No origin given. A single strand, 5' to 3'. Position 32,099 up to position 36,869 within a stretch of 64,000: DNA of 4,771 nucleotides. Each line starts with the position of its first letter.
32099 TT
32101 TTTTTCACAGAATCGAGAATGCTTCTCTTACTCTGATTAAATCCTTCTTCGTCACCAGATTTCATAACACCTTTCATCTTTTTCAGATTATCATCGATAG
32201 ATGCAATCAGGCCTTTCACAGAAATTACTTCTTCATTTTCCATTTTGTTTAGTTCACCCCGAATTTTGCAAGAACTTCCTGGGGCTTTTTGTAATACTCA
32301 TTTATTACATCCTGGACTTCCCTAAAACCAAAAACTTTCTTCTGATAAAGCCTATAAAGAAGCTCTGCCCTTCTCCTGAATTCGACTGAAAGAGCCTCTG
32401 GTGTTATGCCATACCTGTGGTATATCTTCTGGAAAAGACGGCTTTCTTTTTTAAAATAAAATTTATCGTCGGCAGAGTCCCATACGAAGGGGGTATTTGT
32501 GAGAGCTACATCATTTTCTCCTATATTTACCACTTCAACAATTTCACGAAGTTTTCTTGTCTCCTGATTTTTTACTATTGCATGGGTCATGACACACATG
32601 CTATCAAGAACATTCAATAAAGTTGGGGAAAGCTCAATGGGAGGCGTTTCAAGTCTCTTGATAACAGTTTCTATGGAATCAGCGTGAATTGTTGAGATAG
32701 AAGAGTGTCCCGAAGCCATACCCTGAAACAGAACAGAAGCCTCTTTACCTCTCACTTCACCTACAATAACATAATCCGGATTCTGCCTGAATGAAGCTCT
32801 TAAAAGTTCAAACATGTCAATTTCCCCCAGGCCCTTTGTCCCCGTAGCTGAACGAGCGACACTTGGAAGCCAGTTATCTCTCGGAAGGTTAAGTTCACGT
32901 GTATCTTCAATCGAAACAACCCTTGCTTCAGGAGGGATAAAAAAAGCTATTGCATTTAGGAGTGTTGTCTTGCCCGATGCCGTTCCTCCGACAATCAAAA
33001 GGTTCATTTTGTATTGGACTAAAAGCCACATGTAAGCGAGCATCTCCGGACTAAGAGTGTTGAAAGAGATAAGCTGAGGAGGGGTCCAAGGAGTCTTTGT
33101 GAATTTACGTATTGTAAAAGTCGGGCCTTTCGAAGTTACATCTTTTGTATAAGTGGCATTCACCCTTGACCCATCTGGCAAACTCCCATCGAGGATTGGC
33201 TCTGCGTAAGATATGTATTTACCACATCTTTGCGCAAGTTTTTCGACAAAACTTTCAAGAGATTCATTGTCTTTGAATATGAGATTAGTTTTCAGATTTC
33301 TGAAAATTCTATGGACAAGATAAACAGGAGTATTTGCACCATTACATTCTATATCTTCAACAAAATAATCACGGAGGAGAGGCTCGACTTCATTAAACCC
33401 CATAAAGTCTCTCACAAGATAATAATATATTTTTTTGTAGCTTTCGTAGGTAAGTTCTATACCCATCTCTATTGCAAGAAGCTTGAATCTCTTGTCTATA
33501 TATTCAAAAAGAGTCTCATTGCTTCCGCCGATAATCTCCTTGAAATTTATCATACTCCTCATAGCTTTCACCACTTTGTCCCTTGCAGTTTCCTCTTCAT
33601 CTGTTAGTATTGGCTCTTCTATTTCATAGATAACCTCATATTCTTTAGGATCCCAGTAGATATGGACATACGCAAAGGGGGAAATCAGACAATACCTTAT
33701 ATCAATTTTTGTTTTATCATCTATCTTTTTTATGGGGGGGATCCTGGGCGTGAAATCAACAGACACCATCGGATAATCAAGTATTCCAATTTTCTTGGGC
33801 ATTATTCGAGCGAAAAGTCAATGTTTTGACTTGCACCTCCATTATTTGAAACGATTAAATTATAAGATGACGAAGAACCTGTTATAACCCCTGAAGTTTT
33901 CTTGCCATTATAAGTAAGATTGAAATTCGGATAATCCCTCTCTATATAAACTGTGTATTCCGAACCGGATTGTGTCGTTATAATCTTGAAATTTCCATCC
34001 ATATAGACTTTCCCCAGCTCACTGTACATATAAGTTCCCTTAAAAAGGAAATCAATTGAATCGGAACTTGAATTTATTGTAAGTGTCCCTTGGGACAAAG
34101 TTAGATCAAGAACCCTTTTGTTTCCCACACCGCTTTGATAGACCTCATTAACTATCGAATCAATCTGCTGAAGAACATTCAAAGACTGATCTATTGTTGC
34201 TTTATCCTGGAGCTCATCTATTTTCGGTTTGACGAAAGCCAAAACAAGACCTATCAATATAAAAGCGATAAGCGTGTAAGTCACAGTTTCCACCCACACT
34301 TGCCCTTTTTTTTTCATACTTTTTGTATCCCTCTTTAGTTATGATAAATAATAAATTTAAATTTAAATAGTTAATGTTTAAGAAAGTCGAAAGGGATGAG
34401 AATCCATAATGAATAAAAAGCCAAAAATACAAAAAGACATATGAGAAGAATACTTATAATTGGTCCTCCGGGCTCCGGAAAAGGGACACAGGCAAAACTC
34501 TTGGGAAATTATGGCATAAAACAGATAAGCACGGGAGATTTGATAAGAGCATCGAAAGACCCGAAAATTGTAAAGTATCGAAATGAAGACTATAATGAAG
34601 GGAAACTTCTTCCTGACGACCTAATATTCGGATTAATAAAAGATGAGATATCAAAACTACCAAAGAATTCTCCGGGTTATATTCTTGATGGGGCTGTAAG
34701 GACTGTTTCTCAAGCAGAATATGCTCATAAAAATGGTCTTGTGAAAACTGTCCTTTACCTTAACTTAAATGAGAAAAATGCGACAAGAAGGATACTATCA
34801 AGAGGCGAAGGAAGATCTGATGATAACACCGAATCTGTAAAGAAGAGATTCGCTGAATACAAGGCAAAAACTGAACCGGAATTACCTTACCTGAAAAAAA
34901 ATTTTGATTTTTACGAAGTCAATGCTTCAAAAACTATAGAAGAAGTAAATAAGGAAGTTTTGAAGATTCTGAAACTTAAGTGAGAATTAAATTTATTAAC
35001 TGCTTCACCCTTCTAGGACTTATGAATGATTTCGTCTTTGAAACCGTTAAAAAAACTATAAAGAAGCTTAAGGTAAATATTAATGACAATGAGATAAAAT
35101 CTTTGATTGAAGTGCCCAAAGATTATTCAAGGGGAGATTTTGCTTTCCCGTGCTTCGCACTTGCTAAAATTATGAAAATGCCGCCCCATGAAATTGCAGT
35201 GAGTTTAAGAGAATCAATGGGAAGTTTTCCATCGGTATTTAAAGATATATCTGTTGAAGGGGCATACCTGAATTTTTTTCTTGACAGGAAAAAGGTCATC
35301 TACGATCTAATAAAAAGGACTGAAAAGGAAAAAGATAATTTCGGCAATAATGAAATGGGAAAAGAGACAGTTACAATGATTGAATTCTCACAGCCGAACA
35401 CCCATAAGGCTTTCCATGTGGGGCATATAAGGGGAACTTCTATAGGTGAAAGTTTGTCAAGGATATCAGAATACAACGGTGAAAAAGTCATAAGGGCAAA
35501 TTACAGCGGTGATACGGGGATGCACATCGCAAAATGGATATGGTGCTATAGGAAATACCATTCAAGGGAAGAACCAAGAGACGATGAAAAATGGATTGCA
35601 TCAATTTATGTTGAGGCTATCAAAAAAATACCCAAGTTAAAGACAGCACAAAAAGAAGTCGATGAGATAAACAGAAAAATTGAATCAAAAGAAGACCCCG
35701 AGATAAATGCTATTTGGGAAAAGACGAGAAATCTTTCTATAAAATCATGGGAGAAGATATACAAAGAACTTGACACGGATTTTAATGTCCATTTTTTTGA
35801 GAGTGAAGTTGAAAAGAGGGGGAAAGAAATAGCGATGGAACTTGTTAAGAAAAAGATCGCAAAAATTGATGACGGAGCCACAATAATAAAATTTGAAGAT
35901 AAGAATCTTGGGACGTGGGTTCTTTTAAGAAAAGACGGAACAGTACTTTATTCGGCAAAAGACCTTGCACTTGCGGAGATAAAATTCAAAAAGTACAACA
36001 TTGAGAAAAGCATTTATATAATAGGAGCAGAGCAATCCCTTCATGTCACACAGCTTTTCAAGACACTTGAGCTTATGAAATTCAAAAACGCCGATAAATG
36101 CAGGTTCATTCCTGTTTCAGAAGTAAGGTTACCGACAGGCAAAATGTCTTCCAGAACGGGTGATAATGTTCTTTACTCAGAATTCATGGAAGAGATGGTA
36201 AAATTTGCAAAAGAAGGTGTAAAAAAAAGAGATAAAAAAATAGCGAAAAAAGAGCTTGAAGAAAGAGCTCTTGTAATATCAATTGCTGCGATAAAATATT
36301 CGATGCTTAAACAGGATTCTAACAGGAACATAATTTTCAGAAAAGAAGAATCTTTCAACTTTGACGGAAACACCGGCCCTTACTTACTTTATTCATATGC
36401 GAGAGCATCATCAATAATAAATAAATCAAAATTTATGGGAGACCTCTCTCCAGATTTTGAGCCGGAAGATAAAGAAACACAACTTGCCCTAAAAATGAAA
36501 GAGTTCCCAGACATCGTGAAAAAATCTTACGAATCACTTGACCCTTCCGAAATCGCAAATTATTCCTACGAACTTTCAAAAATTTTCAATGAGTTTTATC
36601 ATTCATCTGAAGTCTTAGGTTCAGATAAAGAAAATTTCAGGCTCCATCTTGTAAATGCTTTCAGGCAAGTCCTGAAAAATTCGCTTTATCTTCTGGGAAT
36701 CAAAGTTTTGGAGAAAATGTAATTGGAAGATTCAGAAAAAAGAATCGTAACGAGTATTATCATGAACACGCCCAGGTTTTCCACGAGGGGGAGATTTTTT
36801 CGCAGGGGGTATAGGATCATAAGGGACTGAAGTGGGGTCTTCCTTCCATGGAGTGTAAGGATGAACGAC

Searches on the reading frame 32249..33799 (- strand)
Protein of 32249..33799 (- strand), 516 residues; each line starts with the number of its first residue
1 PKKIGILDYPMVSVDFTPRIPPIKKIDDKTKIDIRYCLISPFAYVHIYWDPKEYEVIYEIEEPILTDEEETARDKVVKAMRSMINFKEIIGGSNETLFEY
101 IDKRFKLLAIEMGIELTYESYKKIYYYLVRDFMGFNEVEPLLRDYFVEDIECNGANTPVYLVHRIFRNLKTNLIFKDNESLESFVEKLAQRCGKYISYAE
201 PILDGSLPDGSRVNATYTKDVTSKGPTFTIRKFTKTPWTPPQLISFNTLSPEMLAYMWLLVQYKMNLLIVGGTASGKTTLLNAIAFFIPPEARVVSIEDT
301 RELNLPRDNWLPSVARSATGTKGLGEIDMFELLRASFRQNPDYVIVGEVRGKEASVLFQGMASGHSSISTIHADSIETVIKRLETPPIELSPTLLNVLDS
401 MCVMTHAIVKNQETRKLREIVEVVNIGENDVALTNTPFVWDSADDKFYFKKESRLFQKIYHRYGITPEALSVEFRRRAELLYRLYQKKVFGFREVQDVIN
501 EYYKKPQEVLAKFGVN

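Call 56: search_protein_families(library=pfam, proteins=[window:32249-33799:-], max_evalue=0.00001)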
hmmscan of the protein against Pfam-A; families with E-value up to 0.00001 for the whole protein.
window:32249-33799:- (516 aa): 1 family
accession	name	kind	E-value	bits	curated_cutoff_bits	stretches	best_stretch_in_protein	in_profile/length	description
PF00437.27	T2SSE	-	2.2e-32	112.6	24.9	1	162-385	27-257/370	Type II/IV secretion system protein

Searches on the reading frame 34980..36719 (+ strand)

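Call 56: search_protein_families(library=pfam, proteins=[window:34980-36719:+], max_evalue=0.00001)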
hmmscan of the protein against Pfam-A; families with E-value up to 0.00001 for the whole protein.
window:34980-36719:+ (580 aa): 3 families
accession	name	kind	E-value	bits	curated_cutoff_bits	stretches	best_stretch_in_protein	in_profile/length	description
PF00750.26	tRNA-synt_1d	-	3.6e-45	154.9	23.3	1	125-453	15-347/349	tRNA synthetases class I (R), catalytic domain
PF05746.21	DALR_1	-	3.6e-31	108.1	22.3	1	469-580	1-117/117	DALR anticodon binding domain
PF03485.21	Arg_tRNA_synt_N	-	9.4e-14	52.2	21.5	1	21-101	5-85/85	Arginyl tRNA synthetase N terminal domain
